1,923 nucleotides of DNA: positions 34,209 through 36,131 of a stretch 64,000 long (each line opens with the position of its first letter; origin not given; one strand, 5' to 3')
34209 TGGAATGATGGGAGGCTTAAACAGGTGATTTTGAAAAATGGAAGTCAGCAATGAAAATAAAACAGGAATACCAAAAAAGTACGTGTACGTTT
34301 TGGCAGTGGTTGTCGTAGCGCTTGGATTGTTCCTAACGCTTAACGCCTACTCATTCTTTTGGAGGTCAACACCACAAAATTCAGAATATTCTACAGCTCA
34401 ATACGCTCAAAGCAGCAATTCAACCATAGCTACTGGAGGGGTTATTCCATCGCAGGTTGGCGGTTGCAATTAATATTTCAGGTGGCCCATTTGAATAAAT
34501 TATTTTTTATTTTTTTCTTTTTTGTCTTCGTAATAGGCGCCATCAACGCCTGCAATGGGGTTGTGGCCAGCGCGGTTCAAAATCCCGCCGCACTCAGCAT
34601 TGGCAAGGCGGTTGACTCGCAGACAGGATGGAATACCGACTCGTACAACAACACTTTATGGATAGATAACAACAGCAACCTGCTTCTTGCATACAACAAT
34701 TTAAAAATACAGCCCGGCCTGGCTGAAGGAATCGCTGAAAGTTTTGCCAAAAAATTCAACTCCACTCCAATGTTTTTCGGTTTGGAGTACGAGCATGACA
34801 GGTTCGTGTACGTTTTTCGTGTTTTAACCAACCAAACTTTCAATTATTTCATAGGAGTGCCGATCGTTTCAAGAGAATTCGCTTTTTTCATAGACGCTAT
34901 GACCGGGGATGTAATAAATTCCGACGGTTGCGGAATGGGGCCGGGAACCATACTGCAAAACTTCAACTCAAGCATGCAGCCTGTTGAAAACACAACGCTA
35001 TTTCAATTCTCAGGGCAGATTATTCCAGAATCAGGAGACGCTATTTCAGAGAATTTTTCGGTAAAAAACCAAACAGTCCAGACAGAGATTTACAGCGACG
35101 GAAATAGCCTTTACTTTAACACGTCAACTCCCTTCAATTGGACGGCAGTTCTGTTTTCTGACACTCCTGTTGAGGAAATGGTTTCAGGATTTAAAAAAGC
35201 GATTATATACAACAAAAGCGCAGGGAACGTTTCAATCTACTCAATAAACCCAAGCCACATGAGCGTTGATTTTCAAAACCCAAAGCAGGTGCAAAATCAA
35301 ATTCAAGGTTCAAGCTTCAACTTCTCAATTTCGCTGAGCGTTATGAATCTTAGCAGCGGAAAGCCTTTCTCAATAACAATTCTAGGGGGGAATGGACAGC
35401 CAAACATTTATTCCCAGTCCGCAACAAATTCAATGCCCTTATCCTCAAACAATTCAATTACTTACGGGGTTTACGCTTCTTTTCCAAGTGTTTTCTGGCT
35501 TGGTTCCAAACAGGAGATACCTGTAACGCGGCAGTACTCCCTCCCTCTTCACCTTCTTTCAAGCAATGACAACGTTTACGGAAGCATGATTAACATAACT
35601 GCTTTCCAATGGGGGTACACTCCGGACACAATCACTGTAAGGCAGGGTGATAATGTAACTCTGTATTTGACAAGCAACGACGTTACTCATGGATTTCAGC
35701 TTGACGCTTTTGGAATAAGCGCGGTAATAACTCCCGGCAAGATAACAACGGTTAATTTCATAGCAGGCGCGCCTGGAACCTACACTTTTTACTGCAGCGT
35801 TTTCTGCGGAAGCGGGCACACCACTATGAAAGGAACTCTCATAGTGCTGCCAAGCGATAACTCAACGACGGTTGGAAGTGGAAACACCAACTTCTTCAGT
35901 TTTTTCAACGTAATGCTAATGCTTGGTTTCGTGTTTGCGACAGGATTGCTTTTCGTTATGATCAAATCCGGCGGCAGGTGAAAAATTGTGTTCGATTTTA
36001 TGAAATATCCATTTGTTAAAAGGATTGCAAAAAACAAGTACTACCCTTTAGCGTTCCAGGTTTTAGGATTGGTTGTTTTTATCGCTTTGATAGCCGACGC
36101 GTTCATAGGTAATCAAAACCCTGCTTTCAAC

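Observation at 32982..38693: Operator-flanked cluster: Cys-motif anchored proteins + Met-rich protein + orphan CuA cupredoxin + NapH/CcoG-like polyferredoxin (candidate undescribed extracytoplasmic copper/redox module)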

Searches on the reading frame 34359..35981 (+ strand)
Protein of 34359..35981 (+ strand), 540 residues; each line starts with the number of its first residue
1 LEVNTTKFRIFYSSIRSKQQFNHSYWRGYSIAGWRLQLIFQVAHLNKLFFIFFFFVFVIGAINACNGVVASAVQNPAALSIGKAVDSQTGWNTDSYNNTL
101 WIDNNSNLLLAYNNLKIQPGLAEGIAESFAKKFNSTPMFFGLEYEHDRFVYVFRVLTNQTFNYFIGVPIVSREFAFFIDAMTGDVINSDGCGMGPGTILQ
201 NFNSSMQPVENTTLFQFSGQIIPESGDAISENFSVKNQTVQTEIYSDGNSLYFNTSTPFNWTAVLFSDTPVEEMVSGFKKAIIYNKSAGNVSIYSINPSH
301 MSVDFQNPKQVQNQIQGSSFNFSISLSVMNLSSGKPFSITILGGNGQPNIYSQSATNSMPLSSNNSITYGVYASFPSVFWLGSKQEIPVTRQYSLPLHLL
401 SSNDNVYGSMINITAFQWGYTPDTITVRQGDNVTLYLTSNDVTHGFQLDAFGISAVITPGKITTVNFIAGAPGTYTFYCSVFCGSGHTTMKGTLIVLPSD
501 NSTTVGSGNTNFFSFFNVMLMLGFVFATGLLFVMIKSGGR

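Call 3: search_protein_families(library=pfam, proteins=[window:34359-35981:+], max_evalue=1)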
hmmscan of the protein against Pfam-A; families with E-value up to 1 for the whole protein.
window:34359-35981:+ (540 aa): 4 families
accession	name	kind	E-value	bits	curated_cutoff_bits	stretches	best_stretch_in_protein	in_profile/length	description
PF13473.12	Cupredoxin_1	-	3.9e-11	43.3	27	1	410-496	22-104/104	Cupredoxin-like domain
PF00116.26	COX2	-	6.5e-09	36.2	22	1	424-491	47-114/120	Cytochrome C oxidase subunit II, periplasmic domain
PF00127.26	Copper-bind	-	0.036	14.9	21.2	1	445-496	49-98/99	Copper binding proteins, plastocyanin/azurin family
PF03413.25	PepSY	-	0.24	12.2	24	0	145-188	27-59/60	Peptidase propeptide and YPEB domain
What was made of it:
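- Checked: D (34491-35981): the C-terminus matches Cupredoxin_1 (43.3 bits, cut-off 27) and COX2 (36.2 bits, cut-off 22) (call 3).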

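Call 4: search_protein_families(library=ncbifam, proteins=[window:34359-35981:+], max_evalue=1)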
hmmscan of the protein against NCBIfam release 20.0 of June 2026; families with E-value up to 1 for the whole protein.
window:34359-35981:+ (540 aa): 12 families
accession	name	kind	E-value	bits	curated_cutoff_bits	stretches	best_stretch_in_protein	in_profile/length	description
TIGR04246.1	nitrous_NosZ_Gp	equivalog_domain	2.6e-19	68.9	625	1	411-498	487-578/578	Sec-dependent nitrous-oxide reductase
TIGR04244.1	nitrous_NosZ_RR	equivalog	4.3e-17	61.9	625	1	412-496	538-626/627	TAT-dependent nitrous-oxide reductase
TIGR02866.1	CoxB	equivalog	3.8e-16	59.3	147.7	1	423-501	118-196/202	cytochrome c oxidase subunit II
NF052460.1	L-NosZ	equivalog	4.3e-13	48.6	700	1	410-496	380-478/480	clade III lactonase-type nitrous-oxide reductase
TIGR03096.1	nitroso_cyanin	equivalog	1.5e-11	44.2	142.85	1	410-487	48-126/135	nitrosocyanin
NF041074.2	quin_ox_SoxA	equivalog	5.3e-11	42.6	110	1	407-496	59-153/154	proton pump complex quinol oxidase subunit SoxA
NF050117.1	aa3_CtaC_Actin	exception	2.8e-08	33.3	250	1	424-498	160-234/244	aa3-type cytochrome oxidase subunit II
TIGR02376.1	Cu_nitrite_red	equivalog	0.00014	21.3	296.3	1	415-500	51-148/326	copper-containing nitrite reductase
TIGR02656.1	cyanin_plasto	equivalog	0.00086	19.7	87.85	1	455-496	62-98/99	plastocyanin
NF007816.0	PRK10525.1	equivalog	0.0017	17.6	511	1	430-499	158-227/318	cytochrome o ubiquinol oxidase subunit II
TIGR01433.1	CyoA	equivalog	0.0067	15.8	266.2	1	431-497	147-213/226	ubiquinol oxidase subunit II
NF050092.1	BtaManbiosPhlase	equivalog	0.014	14.3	550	1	279-336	59-119/351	BtaManbiosPhlase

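Call 14: search_solved_structures(query=window:34359-35981:+, max_evalue=0.01, show_alignments=2)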
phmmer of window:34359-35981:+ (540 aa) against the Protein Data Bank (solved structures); distinct sequences matched with E-value up to 0.01: 68 (the best 60 are shown).
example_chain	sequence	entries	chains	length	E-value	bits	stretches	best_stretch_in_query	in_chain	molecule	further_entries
6pty_A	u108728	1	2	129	1.2e-17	67.4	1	411-496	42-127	Cytochrome c oxidase subunit 2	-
2lln_A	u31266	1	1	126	1.6e-17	66.9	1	410-496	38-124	Cytochrome c oxidase subunit 2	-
2cua_A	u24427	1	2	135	1.9e-17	66.7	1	410-496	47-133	PROTEIN (CUA)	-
2fwl_B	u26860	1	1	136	1.9e-17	66.7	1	410-496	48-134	Cytochrome c oxidase subunit II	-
3eh3_B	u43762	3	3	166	3.2e-17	65.9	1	411-496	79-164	Cytochrome c oxidase subunit 2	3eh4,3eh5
3s33_B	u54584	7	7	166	3.2e-17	65.9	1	411-496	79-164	Cytochrome c oxidase subunit 2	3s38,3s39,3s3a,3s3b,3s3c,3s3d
2qpe_B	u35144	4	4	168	3.3e-17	65.9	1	411-496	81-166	Cytochrome c oxidase subunit 2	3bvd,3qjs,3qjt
1ehk_B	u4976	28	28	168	3.3e-17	65.9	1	411-496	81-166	BA3-TYPE CYTOCHROME-C OXIDASE | Cytochrome c oxidase polypeptide II | Cytochrome c oxidase subunit 2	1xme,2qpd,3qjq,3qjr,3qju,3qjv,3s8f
6ptt_A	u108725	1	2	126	5.5e-17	65.1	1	411-496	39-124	Cytochrome c oxidase subunit 2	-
1qni_A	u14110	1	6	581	8.5e-13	51.3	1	414-496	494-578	NITROUS-OXIDE REDUCTASE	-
9f8x_A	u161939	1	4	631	1.1e-12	51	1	414-496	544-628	Nitrous-oxide reductase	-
1fwx_A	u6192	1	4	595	1.2e-12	50.8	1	419-499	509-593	NITROUS OXIDE REDUCTASE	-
2iwf_A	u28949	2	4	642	6.6e-12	48.4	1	414-499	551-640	NITROUS-OXIDE REDUCTASE | NITROUS OXIDE REDUCTASE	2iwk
7aq0_A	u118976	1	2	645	1.8e-11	47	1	413-499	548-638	Nitrous-oxide reductase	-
5u7n_A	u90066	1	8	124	2e-11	46.8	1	410-496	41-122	Cytochrome c oxidase subunit 2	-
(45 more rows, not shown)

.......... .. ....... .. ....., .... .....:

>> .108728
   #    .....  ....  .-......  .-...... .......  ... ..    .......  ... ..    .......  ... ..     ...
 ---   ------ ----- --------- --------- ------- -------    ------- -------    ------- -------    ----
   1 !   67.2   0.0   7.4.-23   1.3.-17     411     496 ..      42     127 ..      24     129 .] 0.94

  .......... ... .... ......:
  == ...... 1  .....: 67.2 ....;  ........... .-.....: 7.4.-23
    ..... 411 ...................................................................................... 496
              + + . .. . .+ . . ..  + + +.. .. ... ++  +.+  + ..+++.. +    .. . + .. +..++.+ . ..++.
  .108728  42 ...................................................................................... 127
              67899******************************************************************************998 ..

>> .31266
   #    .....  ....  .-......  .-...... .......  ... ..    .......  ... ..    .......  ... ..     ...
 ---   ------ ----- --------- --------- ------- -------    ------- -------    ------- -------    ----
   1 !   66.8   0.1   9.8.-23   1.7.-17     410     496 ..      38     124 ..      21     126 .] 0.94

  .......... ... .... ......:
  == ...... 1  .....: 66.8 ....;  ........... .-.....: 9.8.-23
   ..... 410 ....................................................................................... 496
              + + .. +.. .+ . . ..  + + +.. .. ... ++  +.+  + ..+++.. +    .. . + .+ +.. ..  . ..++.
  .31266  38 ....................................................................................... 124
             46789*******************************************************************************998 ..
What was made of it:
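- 34491..35981 (+): D: signal/anchor, a roughly 350-aa sequon-rich stalk, a CuA-type cupredoxin, and a C-terminal TM anchor. Calls 3, 4 and 14.
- On Cupredoxin / COX2 CuA domain (Pfam PF13473, PF00116): These residues align column for column with the Thermus ba3 CuA sequence (call 14).
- Closest known: Heme-copper oxidase subunit II / NosZ CuA domain. Same: The CuA ligand positions are identical, with E 1e-17 to the Thermus ba3 CuA domain (call 14).
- D's cupredoxin is closest to ba3 oxidase subunit II and to the NosZ CuA domain (calls 4, 14).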

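Call 56: find_homologous_proteins(query=window:34491-35981:+, max_evalue=0.001)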
Query window:34491-35981:+ (496 aa): 8 proteins with E <= 0.001 among 6469 candidates.
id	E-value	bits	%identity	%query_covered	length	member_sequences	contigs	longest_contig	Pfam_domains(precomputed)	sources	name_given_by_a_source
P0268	3.0e-247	839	76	98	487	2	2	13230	PF13473.13,PF00116.27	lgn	-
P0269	4.4e-185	634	63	92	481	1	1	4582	PF13473.13,PF00116.27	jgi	jgi:cytochrome c oxidase subunit 2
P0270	5.8e-181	621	60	97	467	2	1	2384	PF13473.13,PF00116.27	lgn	-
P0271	1.5e-11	62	44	17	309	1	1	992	PF13473.13,PF00116.27,PF13442.12,PF00034.27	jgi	jgi:mono/diheme cytochrome c family protein/plastocyanin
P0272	3.3e-10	58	33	17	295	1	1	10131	PF00127.27,PF13473.13,PF00116.27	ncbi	-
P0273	1.0e-8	53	39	17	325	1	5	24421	PF13473.13,PF00116.27,PF13442.12,PF00034.27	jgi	jgi:mono/diheme cytochrome c family protein/uncharacterized cupredoxin-like copper-binding protein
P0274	1.5e-6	46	28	19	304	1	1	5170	PF00127.27,PF13473.13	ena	-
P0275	1.4e-5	43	38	16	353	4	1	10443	PF00116.27,PF13442.12,PF00034.27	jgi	jgi:mono/diheme cytochrome c family protein/plastocyanin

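Call 95: find_encoding_contigs(protein=P0268, flank=8000, max_places=1)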
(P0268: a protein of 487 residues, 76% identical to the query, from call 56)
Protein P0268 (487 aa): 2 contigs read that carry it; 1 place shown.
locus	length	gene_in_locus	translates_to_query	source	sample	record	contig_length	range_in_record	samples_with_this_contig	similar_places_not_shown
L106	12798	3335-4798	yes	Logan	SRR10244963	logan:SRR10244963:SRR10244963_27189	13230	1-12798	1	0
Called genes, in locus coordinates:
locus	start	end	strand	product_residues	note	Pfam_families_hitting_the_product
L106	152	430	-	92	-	-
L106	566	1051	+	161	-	PF12802:MarR_2, PF24034:DUF7343, PF09339:HTH_IclR (weak)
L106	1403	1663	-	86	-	-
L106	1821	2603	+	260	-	-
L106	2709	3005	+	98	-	-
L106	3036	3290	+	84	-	-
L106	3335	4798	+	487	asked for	PF13473:Cupredoxin_1, PF00116:COX2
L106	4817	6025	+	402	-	PF12801:Fer4_5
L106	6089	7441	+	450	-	-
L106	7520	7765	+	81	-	-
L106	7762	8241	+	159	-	PF07681:DoxX (weak)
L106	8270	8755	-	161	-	-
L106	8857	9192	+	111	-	-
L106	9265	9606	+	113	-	-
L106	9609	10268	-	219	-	PF02616:SMC_ScpA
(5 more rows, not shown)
